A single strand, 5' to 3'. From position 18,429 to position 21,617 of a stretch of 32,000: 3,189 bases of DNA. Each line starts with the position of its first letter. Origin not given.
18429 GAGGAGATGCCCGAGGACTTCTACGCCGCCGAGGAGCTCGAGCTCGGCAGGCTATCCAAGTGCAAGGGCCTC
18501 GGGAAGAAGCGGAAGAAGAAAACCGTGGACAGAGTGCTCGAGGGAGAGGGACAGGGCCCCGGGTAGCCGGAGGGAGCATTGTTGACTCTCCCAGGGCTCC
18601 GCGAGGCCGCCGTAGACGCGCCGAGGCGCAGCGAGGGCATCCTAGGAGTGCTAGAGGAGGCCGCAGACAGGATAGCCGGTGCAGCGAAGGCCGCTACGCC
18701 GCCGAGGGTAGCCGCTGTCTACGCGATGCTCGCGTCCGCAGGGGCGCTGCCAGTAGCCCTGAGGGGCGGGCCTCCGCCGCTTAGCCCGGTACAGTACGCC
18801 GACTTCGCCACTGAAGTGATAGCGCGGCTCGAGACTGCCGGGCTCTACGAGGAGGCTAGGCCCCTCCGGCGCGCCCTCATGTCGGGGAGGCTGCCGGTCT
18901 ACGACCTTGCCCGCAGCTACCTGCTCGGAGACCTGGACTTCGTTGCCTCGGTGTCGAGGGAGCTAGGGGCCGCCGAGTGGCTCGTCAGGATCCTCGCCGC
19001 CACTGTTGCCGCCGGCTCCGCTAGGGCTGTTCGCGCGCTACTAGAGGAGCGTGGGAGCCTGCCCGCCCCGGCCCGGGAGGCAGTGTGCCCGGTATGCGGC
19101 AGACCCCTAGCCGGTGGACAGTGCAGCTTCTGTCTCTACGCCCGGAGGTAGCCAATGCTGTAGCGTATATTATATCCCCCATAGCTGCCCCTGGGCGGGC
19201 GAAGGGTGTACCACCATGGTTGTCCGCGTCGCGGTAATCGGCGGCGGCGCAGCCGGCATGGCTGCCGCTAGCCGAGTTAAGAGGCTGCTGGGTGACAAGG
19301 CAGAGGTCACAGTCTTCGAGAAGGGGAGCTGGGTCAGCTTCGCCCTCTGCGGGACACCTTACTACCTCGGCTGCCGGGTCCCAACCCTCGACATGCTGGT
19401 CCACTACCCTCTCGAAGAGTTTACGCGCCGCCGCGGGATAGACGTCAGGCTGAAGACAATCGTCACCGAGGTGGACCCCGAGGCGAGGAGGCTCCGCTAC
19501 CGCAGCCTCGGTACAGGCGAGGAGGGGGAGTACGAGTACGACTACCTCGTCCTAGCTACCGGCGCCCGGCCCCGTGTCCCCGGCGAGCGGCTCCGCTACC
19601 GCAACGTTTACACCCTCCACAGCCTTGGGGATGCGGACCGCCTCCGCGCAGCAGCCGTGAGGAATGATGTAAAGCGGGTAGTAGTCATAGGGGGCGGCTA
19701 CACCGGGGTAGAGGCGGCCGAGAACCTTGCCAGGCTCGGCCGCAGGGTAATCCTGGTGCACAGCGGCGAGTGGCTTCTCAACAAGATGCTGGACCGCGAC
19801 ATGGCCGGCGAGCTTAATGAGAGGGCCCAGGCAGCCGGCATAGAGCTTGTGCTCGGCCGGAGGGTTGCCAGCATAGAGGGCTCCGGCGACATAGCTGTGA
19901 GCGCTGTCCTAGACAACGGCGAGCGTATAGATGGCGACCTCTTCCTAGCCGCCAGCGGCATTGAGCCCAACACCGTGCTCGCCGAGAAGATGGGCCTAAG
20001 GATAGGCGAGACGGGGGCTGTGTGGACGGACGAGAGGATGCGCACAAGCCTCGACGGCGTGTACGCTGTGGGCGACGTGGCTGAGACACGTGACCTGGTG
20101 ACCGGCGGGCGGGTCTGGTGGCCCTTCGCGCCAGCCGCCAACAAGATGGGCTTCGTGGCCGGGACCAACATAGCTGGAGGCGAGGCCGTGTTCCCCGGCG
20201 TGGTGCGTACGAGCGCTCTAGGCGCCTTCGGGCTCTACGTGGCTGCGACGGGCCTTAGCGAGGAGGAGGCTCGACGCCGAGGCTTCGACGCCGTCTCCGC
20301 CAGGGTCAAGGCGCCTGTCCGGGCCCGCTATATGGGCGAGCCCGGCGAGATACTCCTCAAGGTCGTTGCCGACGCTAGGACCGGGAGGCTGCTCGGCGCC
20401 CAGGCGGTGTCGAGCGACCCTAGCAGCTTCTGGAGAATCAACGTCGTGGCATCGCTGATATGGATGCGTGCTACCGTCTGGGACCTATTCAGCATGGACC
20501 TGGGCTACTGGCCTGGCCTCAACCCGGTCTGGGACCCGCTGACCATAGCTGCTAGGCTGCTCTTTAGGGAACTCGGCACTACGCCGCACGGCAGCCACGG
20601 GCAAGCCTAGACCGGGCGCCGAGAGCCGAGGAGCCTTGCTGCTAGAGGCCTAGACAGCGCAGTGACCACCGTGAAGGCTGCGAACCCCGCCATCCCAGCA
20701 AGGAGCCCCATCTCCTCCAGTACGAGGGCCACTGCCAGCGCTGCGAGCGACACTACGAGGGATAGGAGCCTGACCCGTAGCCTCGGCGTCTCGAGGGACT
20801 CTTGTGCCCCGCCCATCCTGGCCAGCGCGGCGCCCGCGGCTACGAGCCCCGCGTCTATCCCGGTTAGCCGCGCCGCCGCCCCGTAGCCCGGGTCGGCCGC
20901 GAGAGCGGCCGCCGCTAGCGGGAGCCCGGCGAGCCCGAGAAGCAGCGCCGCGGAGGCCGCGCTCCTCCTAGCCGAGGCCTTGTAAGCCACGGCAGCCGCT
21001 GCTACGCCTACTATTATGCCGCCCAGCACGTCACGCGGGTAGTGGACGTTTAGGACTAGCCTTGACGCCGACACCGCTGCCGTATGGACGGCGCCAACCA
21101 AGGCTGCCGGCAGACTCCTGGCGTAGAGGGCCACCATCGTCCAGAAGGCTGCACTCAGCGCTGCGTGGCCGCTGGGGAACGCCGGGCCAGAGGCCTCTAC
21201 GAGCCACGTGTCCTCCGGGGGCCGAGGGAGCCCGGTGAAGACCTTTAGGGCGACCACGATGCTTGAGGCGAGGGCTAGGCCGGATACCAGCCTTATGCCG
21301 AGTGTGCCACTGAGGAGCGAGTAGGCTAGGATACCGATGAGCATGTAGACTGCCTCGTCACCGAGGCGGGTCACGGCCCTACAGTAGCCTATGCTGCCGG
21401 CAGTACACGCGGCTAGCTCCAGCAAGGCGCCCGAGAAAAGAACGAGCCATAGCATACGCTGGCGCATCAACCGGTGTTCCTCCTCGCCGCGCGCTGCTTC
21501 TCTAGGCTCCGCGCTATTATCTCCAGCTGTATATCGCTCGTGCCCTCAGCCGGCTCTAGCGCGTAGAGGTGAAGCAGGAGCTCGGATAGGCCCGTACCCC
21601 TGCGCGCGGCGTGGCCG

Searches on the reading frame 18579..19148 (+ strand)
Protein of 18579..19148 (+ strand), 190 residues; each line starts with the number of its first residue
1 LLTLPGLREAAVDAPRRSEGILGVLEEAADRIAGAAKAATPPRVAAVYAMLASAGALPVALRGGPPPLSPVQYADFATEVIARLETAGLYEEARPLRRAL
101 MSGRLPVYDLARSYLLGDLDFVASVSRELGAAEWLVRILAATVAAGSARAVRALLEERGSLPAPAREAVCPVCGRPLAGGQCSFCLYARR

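Call 84: search_protein_families(library=pfam, proteins=[window:18579-19148:+], max_evalue=0.01)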
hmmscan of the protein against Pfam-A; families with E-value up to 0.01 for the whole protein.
window:18579-19148:+ (190 aa): 1 family
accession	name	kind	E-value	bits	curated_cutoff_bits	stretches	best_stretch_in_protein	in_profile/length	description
PF20401.3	Rhomboid_2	-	0.0016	18.5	27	0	24-111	74-162/194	Rhomboid-like protein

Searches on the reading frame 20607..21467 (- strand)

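Call 84: search_protein_families(library=pfam, proteins=[window:20607-21467:-], max_evalue=0.01)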
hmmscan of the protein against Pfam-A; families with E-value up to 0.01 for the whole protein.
window:20607-21467:- (286 aa): 2 families
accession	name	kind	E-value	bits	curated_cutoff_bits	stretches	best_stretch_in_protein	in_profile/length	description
PF01569.27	PAP2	-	3.4e-19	69.3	27.2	1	58-168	3-128/130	PAP2 superfamily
PF14378.12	PAP2_3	-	4.3e-07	30.4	27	1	90-159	120-189/190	PAP2 superfamily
